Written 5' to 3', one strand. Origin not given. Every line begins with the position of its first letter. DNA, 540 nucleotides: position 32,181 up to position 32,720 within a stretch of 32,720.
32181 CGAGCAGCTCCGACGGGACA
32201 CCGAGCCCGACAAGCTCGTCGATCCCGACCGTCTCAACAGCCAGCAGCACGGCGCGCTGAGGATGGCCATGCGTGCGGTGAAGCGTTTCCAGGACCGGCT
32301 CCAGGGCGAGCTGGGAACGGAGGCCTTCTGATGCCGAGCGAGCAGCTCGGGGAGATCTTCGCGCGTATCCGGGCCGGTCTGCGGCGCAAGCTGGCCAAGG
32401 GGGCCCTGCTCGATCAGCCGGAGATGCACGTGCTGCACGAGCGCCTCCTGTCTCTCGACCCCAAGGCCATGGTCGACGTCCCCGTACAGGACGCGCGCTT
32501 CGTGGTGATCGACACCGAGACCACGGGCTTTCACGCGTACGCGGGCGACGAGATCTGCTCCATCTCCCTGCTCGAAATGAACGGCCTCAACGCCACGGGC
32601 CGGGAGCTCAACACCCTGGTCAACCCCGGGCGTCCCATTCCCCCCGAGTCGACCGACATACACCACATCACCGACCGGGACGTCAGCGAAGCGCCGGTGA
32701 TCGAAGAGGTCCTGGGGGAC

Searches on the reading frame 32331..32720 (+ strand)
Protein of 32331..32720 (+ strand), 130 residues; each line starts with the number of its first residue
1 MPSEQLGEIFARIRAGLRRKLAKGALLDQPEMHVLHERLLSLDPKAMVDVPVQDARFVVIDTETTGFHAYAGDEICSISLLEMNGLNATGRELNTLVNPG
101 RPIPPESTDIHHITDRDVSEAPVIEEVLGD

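Call 45: search_protein_families(library=pfam, proteins=[window:32331-32720:+], max_evalue=0.0001)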
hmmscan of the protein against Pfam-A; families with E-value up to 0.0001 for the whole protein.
window:32331-32720:+ (130 aa): 1 family
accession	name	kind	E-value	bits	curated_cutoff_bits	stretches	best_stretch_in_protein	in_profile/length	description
PF00929.31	RNase_T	-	1.4e-14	55.4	24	1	58-128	1-74/164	Exonuclease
